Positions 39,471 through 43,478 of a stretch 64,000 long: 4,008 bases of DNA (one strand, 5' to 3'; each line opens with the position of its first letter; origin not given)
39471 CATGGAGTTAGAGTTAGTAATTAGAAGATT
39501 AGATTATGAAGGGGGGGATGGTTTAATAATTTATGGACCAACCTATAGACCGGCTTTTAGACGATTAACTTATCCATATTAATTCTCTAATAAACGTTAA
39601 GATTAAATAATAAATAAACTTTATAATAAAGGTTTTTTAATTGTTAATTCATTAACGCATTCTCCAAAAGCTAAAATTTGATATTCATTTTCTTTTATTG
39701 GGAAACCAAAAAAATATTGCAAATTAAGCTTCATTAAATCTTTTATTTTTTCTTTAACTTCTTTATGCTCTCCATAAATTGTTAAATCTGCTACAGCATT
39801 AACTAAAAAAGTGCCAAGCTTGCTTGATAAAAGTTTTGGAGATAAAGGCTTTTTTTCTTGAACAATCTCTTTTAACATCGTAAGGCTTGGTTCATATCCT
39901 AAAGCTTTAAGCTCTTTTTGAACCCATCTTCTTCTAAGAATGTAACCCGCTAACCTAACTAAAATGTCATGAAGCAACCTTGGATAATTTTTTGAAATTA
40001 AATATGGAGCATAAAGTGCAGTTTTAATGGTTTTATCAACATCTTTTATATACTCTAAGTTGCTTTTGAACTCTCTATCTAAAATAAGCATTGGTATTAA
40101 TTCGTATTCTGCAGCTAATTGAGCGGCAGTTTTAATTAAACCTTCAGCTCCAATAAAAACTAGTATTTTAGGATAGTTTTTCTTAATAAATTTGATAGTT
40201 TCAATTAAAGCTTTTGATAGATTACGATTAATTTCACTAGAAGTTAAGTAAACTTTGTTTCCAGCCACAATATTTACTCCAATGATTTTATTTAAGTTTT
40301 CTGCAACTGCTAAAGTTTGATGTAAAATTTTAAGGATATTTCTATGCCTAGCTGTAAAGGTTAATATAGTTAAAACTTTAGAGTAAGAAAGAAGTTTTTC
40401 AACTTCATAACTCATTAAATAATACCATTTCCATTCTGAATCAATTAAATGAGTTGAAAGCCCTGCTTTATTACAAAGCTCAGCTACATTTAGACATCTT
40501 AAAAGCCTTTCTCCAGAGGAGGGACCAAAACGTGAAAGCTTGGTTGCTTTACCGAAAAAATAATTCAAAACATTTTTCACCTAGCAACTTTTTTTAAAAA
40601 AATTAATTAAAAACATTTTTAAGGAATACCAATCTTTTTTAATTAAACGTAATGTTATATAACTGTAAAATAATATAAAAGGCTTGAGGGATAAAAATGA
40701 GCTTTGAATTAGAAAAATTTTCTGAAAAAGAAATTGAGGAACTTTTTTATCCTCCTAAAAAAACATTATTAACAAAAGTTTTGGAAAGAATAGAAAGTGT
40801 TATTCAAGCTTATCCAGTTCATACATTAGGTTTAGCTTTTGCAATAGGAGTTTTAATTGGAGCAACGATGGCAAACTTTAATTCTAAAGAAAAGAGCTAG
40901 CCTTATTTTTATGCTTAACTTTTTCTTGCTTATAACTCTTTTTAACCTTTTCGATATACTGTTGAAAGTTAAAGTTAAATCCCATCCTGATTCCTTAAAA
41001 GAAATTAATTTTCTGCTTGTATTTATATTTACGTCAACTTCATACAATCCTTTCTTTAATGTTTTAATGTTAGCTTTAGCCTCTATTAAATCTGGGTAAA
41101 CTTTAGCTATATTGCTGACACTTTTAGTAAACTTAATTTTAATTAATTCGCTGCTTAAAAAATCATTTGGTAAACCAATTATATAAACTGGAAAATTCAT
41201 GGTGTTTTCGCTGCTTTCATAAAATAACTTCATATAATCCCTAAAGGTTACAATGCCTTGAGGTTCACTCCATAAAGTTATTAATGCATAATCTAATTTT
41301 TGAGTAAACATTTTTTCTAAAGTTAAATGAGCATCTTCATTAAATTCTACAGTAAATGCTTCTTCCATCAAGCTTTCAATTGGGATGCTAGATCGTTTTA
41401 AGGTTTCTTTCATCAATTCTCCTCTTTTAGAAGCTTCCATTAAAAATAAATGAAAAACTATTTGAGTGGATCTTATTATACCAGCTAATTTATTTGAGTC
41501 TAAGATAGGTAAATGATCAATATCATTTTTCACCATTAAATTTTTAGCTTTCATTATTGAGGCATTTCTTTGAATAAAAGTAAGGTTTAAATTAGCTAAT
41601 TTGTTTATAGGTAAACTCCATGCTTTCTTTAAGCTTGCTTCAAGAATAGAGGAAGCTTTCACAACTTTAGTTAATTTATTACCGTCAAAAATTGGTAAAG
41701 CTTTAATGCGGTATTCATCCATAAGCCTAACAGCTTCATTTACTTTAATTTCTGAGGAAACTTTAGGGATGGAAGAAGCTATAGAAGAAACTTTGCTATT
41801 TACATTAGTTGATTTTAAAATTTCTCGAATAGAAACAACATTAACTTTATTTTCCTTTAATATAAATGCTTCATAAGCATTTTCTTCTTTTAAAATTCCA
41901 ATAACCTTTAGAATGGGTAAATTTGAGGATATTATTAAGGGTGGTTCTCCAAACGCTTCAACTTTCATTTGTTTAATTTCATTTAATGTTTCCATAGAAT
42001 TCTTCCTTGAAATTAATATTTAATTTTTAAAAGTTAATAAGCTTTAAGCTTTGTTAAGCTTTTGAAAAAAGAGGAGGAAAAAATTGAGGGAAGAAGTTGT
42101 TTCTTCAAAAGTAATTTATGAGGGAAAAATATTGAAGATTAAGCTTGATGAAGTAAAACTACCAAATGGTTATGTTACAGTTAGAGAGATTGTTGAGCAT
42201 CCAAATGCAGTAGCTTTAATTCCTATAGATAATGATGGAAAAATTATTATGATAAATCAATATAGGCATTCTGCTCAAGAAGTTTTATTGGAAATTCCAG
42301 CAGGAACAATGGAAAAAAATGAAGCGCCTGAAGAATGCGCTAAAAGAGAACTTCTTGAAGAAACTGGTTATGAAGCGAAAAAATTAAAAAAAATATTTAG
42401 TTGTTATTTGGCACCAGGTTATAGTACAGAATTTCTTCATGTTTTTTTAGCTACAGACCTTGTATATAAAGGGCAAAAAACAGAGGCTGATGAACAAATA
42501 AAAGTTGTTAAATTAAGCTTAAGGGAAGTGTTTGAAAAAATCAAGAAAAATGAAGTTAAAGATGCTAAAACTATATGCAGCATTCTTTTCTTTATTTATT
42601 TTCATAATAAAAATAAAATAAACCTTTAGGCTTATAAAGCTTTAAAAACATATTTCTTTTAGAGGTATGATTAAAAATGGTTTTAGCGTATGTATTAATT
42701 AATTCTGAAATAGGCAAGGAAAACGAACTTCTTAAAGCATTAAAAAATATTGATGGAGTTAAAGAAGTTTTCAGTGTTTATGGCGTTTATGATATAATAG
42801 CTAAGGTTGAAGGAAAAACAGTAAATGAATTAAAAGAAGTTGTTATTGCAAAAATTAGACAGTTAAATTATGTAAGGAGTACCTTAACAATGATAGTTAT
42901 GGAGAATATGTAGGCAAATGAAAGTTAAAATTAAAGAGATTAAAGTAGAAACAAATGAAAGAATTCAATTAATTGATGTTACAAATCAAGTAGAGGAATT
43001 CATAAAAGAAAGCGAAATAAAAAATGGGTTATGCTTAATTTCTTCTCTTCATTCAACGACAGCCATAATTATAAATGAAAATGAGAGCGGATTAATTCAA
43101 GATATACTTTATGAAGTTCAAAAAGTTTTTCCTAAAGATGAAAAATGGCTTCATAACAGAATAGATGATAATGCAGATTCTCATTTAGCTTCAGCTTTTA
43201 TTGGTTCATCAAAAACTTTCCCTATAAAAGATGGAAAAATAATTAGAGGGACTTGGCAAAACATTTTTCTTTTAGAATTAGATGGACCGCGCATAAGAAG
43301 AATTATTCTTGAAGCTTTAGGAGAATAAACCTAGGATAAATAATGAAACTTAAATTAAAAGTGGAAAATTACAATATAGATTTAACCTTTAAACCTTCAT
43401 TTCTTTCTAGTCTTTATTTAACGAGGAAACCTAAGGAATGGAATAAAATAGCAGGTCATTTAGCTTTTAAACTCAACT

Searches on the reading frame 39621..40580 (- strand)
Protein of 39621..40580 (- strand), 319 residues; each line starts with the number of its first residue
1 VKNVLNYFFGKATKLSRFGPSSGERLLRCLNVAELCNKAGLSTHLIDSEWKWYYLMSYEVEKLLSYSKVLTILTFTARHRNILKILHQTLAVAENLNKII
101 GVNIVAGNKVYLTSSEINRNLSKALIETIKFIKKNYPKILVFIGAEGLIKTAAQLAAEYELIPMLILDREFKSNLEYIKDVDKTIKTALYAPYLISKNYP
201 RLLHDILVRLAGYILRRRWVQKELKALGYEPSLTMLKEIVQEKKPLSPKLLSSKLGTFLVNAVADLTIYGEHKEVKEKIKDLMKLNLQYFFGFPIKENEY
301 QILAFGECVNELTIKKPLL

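Call 51: search_protein_families(library=pfam, proteins=[window:39621-40580:-], max_evalue=0.00001)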
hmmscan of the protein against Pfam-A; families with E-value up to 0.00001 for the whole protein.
window:39621-40580:- (319 aa): 1 family
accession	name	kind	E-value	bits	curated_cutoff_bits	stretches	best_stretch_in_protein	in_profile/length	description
PF24114.1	DUF7388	-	6.5e-09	36.1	27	0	93-224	74-191/251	Family of unknown function (DUF7388)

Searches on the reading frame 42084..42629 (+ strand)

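Call 46: search_protein_families(library=pfam, proteins=[window:42084-42629:+], max_evalue=0.001)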
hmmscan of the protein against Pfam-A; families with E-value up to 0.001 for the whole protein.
window:42084-42629:+ (181 aa): 1 family
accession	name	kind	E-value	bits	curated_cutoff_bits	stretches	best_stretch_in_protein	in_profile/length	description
PF00293.34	NUDIX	-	7e-18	65.4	21.1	1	39-162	2-129/134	NUDIX domain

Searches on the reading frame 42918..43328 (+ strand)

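Call 47: search_protein_families(library=pfam, proteins=[window:42918-43328:+], max_evalue=0.001)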
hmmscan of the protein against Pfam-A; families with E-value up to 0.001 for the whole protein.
window:42918-43328:+ (136 aa): 1 family
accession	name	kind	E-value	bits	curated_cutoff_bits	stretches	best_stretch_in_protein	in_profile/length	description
PF01894.22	UPF0047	-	2.1e-36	125.1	27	1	20-132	1-116/117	Uncharacterised protein family UPF0047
